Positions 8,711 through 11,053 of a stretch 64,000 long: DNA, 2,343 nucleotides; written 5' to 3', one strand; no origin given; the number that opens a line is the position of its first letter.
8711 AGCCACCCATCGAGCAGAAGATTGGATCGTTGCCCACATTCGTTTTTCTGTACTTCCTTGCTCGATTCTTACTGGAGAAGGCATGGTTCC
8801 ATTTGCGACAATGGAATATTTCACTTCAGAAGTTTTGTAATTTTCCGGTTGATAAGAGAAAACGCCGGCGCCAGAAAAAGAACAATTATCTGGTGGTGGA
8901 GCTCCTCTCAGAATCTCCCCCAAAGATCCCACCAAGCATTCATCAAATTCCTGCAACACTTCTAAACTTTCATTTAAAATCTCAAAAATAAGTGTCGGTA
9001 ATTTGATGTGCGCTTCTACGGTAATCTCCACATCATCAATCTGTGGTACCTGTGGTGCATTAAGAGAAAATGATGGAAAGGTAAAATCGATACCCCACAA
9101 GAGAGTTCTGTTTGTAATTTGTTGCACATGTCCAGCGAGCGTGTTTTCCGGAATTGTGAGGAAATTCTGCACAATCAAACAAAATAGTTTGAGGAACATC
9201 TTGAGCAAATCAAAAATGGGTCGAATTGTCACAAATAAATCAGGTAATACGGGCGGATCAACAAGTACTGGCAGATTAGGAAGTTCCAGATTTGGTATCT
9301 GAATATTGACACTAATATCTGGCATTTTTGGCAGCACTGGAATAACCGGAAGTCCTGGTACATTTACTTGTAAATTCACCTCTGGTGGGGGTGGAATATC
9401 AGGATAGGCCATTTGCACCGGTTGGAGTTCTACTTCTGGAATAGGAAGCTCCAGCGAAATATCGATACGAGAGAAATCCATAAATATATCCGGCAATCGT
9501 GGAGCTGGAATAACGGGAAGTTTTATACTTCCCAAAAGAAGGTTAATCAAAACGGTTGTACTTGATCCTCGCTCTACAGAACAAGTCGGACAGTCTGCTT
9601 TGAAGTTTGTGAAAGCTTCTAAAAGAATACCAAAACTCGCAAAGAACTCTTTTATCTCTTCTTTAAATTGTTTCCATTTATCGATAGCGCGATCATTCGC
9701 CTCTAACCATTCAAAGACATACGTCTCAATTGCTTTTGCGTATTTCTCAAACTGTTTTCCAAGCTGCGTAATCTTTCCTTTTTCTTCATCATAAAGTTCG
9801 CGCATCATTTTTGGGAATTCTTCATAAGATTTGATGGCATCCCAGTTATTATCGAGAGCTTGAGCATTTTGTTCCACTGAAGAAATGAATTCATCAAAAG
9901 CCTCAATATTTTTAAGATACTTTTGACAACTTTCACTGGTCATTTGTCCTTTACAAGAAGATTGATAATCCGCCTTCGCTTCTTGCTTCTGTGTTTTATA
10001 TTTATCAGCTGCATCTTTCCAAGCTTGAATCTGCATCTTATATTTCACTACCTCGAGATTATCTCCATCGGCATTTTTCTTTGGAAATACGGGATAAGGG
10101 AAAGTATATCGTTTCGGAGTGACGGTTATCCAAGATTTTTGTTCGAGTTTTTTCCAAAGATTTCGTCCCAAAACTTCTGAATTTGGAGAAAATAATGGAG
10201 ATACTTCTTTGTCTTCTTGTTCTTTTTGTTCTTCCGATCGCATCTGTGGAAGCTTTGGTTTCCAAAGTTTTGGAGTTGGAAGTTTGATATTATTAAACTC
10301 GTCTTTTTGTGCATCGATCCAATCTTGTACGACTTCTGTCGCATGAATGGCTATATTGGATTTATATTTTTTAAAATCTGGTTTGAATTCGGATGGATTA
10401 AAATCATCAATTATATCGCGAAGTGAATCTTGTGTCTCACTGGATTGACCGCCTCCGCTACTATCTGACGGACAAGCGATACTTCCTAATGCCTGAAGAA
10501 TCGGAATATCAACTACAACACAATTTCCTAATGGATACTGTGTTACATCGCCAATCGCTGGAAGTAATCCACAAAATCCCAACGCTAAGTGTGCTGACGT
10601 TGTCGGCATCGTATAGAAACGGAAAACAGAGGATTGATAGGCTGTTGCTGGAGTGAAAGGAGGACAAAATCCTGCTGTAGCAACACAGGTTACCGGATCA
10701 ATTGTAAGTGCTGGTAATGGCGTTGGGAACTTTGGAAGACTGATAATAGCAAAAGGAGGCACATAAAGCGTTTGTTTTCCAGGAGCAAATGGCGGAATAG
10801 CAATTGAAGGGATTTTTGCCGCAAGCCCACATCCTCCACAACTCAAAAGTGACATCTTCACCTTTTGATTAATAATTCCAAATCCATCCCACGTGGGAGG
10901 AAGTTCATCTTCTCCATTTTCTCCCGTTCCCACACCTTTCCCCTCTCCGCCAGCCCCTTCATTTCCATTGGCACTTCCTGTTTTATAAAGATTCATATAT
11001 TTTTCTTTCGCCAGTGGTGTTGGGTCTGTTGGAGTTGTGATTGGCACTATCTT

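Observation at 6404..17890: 3,828-aa secreted protein with an unusual mosaic of adhesin-type, hydrophobic and proline-rich segments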

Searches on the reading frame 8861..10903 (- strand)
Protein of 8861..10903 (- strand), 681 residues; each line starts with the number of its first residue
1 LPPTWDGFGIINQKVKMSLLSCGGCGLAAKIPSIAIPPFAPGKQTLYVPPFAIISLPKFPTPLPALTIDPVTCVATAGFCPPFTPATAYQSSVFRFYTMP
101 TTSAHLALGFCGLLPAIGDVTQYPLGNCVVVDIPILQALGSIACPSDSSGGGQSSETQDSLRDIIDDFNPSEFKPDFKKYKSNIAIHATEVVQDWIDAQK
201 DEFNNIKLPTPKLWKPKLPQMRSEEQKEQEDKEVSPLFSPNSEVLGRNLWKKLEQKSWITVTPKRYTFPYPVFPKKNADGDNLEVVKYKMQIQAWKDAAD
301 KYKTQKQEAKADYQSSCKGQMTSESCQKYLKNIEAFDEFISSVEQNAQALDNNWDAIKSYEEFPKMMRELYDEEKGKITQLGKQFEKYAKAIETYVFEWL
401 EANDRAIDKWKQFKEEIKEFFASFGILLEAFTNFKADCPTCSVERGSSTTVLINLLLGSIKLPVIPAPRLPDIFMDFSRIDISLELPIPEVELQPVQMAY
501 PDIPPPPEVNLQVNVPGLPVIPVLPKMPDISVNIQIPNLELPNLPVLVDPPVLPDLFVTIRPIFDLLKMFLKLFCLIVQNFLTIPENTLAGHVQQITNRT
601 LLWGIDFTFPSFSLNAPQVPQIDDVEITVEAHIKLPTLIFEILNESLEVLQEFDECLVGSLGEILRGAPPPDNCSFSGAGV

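Call 41: search_solved_structures(query=A1, max_evalue=10)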
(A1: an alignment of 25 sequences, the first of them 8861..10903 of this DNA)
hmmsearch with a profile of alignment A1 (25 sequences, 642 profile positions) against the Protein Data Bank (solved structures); distinct sequences matched with E-value up to 10: 62 (the best 60 are shown).
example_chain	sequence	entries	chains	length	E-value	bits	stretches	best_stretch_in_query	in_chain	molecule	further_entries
3l8j_A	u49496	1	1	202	0.047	14.9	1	321-397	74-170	Programmed cell death protein 10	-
1eh1_A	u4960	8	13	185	0.05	14.9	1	246-332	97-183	RIBOSOME RECYCLING FACTOR | Ribosome-recycling factor | 50S ribosomal protein RRF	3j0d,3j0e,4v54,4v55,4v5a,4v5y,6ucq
7pnt_V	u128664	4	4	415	0.058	14.6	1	202-293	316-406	28S ribosomal protein S27, mitochondrial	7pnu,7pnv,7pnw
3jd5_e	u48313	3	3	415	0.068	14.4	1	200-293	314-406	28S ribosomal protein S27, mitochondrial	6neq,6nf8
2ch7_B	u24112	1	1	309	0.13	13.5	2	262-373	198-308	METHYL-ACCEPTING CHEMOTAXIS PROTEIN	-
3ja6_H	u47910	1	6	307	0.15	13.2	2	262-373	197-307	Methyl-accepting chemotaxis protein 2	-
2ch7_A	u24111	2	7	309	0.18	13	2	263-373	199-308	METHYL-ACCEPTING CHEMOTAXIS PROTEIN | Methyl-accepting chemotaxis protein 2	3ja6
6gaz_Ae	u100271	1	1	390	0.21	12.8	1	208-295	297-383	Mitochondrial ribosomal protein S27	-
8oin_AV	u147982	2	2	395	0.21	12.8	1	208-295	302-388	Mitochondrial ribosomal protein S27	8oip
6ydp_Ae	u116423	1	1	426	0.25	12.5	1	208-295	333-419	Mitochondrial ribosomal protein S27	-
4geh_A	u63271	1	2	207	0.26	12.5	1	321-397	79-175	Programmed cell death protein 10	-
3l8i_A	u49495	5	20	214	0.27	12.4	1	321-397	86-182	Programmed cell death protein 10 | Cerebral cavernous malformations 3 protein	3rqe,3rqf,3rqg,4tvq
3ajm_A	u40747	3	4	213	0.27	12.4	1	322-397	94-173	Programmed cell death protein 10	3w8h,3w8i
6gaw_Ae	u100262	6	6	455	0.27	12.4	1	208-295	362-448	mS27 | Mitochondrial ribosomal protein S27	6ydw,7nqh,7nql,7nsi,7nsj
6kos_A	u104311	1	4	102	0.28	12.4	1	316-395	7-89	SUWA (Super WA20)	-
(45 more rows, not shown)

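Call 56: predict_structure(alignment_id=A1)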
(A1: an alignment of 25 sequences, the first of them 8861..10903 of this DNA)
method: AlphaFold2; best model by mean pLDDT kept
length: 681 residues; sequences in the alignment: 25
mean_pLDDT: 70.5   pTM: 0.48
mean pLDDT of the five models: 70.5, 67.3, 64.6, 63.4, 63.2
residues with pLDDT >= 90: 23; 70-90: 391; 50-70: 148; < 50: 119
segments of 3 or more residues with pLDDT < 50: 1-30, 49-52, 139-189, 233-237, 599-619, 677-681
pLDDT, mean of each block of 10 residues (from residue 1): 30 32 33 74 63 57 75 59 57 83 80 72 73 61 38 36 41 44 42 74 80 78 54 51 80 81 88 76 83 89 87 84 83 85 89 88 87 85 86 88 92 86 71 64 55 67 76 85 84 88 79 72 70 68 85 75 77 72 78 69 40 40 73 76 87 86 78 56 36
secondary structure, 60 per line:
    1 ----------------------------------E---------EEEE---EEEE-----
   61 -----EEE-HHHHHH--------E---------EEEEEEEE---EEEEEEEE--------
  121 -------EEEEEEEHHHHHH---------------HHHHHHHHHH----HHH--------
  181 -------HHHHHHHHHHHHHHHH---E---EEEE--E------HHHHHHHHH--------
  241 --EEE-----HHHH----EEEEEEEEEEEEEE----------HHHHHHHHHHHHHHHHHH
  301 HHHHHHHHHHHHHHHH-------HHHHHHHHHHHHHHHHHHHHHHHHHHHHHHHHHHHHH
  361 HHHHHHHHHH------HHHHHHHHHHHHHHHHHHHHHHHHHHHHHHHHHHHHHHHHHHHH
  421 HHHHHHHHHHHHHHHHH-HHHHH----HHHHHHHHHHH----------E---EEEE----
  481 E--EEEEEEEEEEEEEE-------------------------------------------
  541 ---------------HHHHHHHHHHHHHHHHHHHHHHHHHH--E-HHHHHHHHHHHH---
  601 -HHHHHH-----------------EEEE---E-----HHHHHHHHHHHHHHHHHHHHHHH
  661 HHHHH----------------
elements in order (helices of 4 or more, strands of 3 or more residues): E45-48 E52-55 E66-68 H70-75 E94-101 E105-112 E128-134 H135-140 H156-165 H188-203 E211-214 H224-232 E243-245 H251-254 E259-272 H283-316 H324-370 H377-437 H439-443 H448-458 E473-476 E484-497 H556-581 H586-597 H602-607 E625-628 H638-665

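Call 60: fold_search(model_id=the predicted structure, library=pdb)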
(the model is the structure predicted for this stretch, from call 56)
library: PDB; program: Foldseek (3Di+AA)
matches with E <= 10: 95; with E <= 0.001: 0
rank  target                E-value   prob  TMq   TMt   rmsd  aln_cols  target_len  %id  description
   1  3plt_B                5.4e-01  0.23  0.11  0.29  55.1       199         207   12  Crystal structure of Lsp1 from Saccharomyces cerevisiae (released 2011-06-22)
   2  8qb9_A                6.4e-01  0.20  0.10  0.25  55.2       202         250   13  Helical reconstruction of yeast eisosome protein Pil1 bound to membrane composed of lipid mixture -PIP2/+sterol (DOPC, (released 2024-07-24)
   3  5z8i_MODEL_1_A        9.0e-01  0.06  0.06  0.16  13.3       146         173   10  Solution structure of the SBDbeta domain of yeast Ssa1 (released 2018-09-26)
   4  8ceg_B                1.0e+00  0.12  0.11  0.24  43.7       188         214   10  BAR domain protein FAM92A1 essential for mitochondrial membrane remodeling (released 2024-02-21)
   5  8otz_DS               1.3e+00  0.11  0.11  0.24  40.6       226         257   11  48-nm repeat of the native axonemal doublet microtubule from bovine sperm (released 2023-11-22)
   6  8ceg_A                1.3e+00  0.10  0.09  0.24  46.2       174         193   10  BAR domain protein FAM92A1 essential for mitochondrial membrane remodeling (released 2024-02-21)
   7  1i4t_B                1.4e+00  0.07  0.08  0.22  45.3       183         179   14  CRYSTAL STRUCTURE ANALYSIS OF RAC1-GMPPNP IN COMPLEX WITH ARFAPTIN (released 2001-05-16)
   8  9gm6_A                1.5e+00  0.03  0.10  0.07  60.0       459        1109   11  MukBEF in a nucleotide-bound state with open neck gate (heads core) (released 2025-03-26)
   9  8qb7_A                1.7e+00  0.03  0.07  0.13  57.0       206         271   16  Pil1 in native eisosome lattice bound to plasma membrane microdomain (released 2024-07-24)
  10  1i4d_A                1.8e+00  0.08  0.09  0.22  45.5       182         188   14  CRYSTAL STRUCTURE ANALYSIS OF RAC1-GDP COMPLEXED WITH ARFAPTIN (P21) (released 2001-05-16)
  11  1i4t_A                1.9e+00  0.04  0.07  0.20  43.7       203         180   12  CRYSTAL STRUCTURE ANALYSIS OF RAC1-GMPPNP IN COMPLEX WITH ARFAPTIN (released 2001-05-16)
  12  9ftl_a                2.3e+00  0.30  0.13  0.44   9.7       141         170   18  Asgard ESCRT-IIIB filament structure (released 2025-04-16)
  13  1i4d_B                2.3e+00  0.08  0.09  0.25  45.3       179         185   16  CRYSTAL STRUCTURE ANALYSIS OF RAC1-GDP COMPLEXED WITH ARFAPTIN (P21) (released 2001-05-16)
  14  9kyy_A                2.4e+00  0.02  0.05  0.16  50.0       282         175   12  The scaffold trimer of phage P22 (released 2025-02-26)
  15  5fd9                  2.5e+00  0.35  0.12  0.59  13.2       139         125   16  X-ray Crystal Structure of ESCRT-III Snf7 core domain (conformation B) (released 2015-12-30)
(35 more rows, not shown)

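Call 95: fold_search(model_id=the predicted structure, library=viral)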
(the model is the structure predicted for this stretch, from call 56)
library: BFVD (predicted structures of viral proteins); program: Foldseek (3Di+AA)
matches with E <= 10: 138; with E <= 0.001: 0
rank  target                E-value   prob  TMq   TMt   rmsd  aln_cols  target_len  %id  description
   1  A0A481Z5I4            2.7e-02  0.18  0.10  0.11  55.8       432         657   14  Late transcription factor 3-like protein [Pithovirus LCPAC201]
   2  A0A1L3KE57            7.9e-02  0.08  0.10  0.09  63.6       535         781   13  (no name in the UniProt tables at hand)
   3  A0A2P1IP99            2.2e-01  0.06  0.08  0.07  64.2       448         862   12  Polyprotein (Fragment) [Sicinivirus sp.]
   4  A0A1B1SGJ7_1          3.7e-01  0.07  0.11  0.08  50.1       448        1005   10  (no name in the UniProt tables at hand)
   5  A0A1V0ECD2            4.2e-01  0.05  0.05  0.10  18.0       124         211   14  (no name in the UniProt tables at hand)
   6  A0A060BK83            9.4e-01  0.03  0.10  0.06  58.8       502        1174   12  Putative phage protein [Podophage Lau218]
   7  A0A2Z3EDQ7            1.1e+00  0.10  0.05  0.27  13.1        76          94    9  (no name in the UniProt tables at hand)
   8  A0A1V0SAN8            1.1e+00  0.07  0.05  0.08  15.0       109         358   12  Uncharacterized protein [Catovirus CTV1]
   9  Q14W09                1.1e+00  0.03  0.10  0.11  57.0       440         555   10  ORF97 [Ranid herpesvirus 2]
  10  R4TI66                1.1e+00  0.04  0.10  0.10  45.1       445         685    9  (no name in the UniProt tables at hand)
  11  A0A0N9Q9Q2            1.4e+00  0.04  0.04  0.19  17.6       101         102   16  Uncharacterized protein [Chrysochromulina ericina virus CeV-01B]
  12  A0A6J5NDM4            1.5e+00  0.13  0.17  0.16  29.7       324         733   13  Uncharacterized protein [uncultured Caudovirales phage]
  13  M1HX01                1.5e+00  0.04  0.10  0.19  64.2       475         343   13  (no name in the UniProt tables at hand)
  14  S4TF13                1.5e+00  0.01  0.05  0.07  27.7       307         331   10  ATP-dependent helicase Rep [uncultured marine virus]
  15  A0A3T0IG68            1.6e+00  0.11  0.06  0.18   8.8        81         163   10  (no name in the UniProt tables at hand)
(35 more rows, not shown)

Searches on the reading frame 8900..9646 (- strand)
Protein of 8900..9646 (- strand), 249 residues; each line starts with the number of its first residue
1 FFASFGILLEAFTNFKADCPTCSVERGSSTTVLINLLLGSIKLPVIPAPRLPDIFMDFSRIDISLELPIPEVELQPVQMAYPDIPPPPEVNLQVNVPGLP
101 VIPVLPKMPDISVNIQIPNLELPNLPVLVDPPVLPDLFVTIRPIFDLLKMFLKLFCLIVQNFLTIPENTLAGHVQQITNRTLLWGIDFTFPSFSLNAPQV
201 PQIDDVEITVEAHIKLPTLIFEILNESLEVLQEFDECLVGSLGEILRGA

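Call 98: search_protein_representatives(alignment_id=A5)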
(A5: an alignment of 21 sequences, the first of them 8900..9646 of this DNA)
Query: 21 sequences, 248 profile positions. Proteins with E-value up to 0.001 (for the whole library): 486; up to 1e-10: 406; up to 1e-30: 320. The best 150 are listed.
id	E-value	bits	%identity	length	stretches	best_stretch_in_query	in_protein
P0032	3.2e-85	301.9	-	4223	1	1-246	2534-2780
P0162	1.4e-80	286.7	-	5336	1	1-248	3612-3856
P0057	3.9e-78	278.7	-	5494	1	1-248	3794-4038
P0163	1.1e-77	277.2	-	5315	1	1-246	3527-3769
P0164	1.7e-77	276.6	-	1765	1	2-245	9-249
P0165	2.1e-76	273.0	-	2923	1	2-247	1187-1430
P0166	2.2e-75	269.7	-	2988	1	2-247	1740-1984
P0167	3.2e-75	269.1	-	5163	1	2-245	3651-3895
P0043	1.0e-74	267.5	-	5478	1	1-247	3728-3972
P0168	3.1e-74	265.9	-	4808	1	1-247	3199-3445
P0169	6.4e-74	264.9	-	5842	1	1-246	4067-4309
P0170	9.7e-74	264.3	-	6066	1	2-242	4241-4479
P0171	2.1e-73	263.2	-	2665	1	2-245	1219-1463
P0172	9.1e-73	261.1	-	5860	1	2-248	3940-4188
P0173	3.9e-72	259.0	-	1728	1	1-244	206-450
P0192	7.8e-68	245.0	-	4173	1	1-247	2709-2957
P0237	4.9e-64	232.5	-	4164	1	1-245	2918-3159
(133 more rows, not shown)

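Call 117: list_cluster_members(proteins=[P0237, P0192, P0001, P0085])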
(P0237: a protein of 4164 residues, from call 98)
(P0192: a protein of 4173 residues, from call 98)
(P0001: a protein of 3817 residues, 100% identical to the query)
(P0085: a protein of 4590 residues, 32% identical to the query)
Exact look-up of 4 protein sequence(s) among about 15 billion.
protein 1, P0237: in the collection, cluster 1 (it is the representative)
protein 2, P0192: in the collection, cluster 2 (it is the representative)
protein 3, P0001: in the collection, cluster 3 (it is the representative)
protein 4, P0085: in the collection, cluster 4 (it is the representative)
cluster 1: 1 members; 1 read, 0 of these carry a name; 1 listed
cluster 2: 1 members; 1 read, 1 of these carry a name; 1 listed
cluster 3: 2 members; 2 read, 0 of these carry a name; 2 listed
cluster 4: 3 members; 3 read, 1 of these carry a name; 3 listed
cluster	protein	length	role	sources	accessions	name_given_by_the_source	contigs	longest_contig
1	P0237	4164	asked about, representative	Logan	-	-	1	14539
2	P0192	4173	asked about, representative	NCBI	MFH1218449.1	MAG: FG-GAP-like repeat-containing protein [Candidatus Peregrinibacteria bacterium]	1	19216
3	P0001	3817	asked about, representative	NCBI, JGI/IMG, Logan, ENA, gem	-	-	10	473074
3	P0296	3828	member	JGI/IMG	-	-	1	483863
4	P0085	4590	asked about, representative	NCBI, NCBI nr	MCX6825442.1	MAG: VCBS repeat-containing protein [candidate division SR1 bacterium] | VCBS repeat-containing protein [candidate division SR1 bacterium]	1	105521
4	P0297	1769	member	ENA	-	-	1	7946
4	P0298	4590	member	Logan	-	-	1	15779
